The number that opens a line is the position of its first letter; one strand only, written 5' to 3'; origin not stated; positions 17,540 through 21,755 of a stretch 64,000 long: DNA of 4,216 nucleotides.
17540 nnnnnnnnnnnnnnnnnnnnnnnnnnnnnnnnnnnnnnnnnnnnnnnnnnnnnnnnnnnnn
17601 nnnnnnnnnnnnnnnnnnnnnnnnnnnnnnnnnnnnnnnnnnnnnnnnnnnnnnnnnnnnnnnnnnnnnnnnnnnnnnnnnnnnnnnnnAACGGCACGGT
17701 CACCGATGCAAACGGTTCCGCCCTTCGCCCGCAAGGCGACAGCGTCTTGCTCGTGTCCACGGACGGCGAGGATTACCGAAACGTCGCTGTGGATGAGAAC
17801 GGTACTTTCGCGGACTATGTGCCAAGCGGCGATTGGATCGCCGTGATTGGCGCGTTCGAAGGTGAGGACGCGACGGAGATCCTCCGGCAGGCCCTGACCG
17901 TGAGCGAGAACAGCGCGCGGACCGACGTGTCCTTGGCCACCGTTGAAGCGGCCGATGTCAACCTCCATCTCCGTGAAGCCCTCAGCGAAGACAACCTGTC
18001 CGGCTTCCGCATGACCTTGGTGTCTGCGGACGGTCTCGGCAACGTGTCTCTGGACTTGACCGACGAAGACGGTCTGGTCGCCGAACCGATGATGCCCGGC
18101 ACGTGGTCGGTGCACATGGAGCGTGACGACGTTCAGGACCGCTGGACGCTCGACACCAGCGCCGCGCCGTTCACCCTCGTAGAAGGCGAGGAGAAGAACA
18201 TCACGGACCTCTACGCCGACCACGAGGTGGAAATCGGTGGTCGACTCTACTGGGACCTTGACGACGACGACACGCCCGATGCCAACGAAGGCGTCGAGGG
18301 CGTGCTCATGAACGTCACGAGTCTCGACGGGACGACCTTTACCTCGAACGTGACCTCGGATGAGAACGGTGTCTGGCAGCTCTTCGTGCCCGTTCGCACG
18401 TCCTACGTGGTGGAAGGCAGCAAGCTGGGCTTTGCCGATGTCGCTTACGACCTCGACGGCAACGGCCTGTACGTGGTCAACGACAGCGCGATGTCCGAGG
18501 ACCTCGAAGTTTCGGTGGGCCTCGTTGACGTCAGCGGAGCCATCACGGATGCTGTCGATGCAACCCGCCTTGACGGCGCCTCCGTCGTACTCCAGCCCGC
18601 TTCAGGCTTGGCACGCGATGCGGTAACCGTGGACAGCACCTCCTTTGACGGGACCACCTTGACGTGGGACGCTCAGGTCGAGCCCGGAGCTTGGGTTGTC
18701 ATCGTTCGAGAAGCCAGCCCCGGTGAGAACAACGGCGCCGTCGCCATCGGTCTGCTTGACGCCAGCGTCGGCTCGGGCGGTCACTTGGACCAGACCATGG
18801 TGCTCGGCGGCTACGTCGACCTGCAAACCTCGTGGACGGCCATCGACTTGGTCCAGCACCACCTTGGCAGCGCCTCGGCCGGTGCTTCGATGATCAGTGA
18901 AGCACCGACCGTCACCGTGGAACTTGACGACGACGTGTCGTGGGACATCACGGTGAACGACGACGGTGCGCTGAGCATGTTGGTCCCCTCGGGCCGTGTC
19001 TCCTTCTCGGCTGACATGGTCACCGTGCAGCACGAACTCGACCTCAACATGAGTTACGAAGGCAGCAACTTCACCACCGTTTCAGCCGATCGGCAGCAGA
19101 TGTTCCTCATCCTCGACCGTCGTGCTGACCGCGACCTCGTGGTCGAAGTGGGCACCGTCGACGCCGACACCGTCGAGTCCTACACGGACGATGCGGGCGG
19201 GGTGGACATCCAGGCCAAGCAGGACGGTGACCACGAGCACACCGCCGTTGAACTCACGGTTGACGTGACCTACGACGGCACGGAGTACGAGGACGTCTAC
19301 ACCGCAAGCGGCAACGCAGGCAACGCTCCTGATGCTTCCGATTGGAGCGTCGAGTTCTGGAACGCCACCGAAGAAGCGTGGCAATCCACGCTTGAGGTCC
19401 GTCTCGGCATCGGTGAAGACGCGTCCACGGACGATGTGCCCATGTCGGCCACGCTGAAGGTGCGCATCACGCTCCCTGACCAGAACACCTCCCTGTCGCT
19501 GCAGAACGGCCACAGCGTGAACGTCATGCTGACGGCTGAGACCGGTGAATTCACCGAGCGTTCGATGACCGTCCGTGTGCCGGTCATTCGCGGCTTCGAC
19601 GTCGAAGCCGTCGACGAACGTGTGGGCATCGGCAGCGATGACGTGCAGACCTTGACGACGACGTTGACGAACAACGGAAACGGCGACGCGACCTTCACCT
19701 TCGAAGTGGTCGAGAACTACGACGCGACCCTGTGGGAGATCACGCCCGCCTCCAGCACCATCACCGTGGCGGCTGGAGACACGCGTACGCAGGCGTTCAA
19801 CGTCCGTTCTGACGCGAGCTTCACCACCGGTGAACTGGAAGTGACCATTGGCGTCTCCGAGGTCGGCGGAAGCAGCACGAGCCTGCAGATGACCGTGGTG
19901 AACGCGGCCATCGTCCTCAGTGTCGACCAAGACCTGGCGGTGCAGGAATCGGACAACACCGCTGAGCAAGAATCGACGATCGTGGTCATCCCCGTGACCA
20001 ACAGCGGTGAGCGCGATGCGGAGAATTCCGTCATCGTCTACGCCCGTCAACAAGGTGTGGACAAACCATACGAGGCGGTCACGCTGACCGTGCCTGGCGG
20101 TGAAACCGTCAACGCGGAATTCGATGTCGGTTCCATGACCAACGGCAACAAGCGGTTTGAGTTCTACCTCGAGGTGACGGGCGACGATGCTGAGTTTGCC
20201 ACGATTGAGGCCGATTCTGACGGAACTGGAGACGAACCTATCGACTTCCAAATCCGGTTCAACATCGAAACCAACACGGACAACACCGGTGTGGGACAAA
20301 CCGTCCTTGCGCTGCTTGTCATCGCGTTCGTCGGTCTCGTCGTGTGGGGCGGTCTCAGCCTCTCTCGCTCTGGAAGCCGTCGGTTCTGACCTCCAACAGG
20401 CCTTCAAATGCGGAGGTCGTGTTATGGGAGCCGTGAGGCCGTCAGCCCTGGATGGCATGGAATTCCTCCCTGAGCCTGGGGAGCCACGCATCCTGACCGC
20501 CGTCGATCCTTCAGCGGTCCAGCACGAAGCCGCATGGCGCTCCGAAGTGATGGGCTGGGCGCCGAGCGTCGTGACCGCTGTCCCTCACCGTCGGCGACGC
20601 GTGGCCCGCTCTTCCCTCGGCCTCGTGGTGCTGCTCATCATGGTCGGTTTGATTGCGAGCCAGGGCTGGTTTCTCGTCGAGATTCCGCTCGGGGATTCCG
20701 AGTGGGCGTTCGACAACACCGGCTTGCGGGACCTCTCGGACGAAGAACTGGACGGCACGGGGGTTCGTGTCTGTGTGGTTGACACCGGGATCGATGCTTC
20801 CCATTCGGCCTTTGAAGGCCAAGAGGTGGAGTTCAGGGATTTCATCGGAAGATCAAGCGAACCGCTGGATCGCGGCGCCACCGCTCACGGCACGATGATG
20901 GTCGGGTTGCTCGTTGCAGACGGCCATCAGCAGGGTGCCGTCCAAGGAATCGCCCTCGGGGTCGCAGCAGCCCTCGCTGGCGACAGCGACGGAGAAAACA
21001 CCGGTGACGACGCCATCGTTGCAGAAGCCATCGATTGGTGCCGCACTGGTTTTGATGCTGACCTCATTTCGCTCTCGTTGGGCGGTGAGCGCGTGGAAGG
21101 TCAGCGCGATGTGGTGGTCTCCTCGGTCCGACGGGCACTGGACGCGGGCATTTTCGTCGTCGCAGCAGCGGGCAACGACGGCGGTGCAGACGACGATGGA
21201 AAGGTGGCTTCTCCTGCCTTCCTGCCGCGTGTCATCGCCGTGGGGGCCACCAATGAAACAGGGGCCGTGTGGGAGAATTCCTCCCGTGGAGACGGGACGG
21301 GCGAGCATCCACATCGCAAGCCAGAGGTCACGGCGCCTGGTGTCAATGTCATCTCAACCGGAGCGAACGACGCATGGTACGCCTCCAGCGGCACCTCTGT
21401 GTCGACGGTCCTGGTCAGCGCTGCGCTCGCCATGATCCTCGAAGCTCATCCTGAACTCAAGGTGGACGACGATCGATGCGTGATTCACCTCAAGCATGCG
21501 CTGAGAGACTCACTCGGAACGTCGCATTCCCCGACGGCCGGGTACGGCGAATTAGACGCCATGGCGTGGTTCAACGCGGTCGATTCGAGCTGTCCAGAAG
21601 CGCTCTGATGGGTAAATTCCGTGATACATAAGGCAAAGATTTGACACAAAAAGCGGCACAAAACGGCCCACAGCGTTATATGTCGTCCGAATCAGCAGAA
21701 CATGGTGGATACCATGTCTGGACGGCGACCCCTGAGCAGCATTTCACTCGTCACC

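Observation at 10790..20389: Mega-AglB: a 3,199-aa oligosaccharyltransferase fused to an extra TM domain and a ~1,900-aa doubly anchored extracellular stalk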

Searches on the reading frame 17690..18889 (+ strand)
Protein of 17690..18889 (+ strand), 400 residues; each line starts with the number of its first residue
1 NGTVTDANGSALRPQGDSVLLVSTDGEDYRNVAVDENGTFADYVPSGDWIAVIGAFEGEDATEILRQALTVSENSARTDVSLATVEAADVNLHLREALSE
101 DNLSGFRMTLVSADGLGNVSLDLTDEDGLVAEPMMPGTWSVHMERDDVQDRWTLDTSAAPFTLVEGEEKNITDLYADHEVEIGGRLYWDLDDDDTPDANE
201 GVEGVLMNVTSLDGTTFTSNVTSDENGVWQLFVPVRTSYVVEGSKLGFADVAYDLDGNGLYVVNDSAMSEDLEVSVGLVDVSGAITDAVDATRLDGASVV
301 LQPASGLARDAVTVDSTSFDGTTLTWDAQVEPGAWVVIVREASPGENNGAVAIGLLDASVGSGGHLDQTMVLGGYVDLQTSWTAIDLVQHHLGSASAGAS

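Call 18: search_protein_families(library=pfam, proteins=[window:17690-18889:+], max_evalue=1)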
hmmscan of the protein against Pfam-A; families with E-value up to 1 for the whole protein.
window:17690-18889:+ (400 aa): 4 families
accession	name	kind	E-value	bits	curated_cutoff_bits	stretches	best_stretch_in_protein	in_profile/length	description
PF13620.12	CarboxypepD_reg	-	6.9e-08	33.2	32.3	2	198-253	10-64/82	Carboxypeptidase regulatory-like domain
PF17210.9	SdrD_B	-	0.038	14.6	29.7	1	181-243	2-64/112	SdrD B-like domain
PF16693.10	Yop-YscD_ppl_1st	-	0.1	12.8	24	0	367-385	27-45/62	YscD/CdsD-like Bon-like domain 1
PF13715.12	CarbopepD_reg_2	-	0.15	12.5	32.2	0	281-302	1-22/88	CarboxypepD_reg-like domain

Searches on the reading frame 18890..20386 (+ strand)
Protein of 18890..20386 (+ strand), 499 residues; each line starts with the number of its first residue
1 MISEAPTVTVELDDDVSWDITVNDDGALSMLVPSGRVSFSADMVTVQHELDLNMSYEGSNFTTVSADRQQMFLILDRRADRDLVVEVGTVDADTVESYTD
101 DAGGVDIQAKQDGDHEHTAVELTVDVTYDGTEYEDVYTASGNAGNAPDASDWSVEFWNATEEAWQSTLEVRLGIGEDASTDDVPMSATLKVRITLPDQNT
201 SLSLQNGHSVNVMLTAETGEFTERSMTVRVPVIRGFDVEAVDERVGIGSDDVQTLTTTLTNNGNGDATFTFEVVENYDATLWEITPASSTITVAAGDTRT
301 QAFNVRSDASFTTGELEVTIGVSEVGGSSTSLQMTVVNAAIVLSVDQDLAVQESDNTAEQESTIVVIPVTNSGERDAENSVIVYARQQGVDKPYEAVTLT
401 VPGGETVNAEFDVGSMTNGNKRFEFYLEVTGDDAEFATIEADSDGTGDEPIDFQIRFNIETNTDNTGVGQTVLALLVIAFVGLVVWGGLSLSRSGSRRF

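Call 18: search_protein_families(library=pfam, proteins=[window:18890-20386:+], max_evalue=1)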
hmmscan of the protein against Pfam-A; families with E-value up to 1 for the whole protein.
window:18890-20386:+ (499 aa): 2 families
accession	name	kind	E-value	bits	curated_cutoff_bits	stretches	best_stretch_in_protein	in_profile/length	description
PF05506.17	PLipase_C_C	-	1e-06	30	24.4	2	252-308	11-59/80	Bacterial phospholipase C, C-terminal domain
PF11614.14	FixG_C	-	4.8e-05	23.9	25.6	1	256-323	36-102/119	IG-like fold at C-terminal of FixG, putative oxidoreductase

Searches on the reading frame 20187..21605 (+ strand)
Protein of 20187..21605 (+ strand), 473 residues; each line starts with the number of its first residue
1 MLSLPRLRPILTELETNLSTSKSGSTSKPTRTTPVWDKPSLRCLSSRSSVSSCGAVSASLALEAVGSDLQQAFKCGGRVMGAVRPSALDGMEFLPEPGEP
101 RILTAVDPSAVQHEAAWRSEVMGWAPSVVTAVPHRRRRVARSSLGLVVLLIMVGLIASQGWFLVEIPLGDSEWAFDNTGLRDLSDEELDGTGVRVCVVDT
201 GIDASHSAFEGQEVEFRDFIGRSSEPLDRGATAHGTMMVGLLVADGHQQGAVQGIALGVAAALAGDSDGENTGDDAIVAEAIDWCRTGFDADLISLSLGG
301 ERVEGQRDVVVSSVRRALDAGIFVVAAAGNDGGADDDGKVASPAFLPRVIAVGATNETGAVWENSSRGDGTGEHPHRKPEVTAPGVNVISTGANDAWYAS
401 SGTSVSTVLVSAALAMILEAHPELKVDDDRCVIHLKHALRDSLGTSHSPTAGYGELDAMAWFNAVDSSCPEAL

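Call 7: search_protein_families(library=pfam, proteins=[window:20187-21605:+], max_evalue=0.001)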
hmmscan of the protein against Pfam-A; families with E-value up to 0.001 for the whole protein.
window:20187-21605:+ (473 aa): 1 family
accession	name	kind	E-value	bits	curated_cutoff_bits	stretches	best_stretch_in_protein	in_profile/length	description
PF00082.27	Peptidase_S8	-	6.8e-36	124.5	21.8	1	190-443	1-273/288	Subtilase family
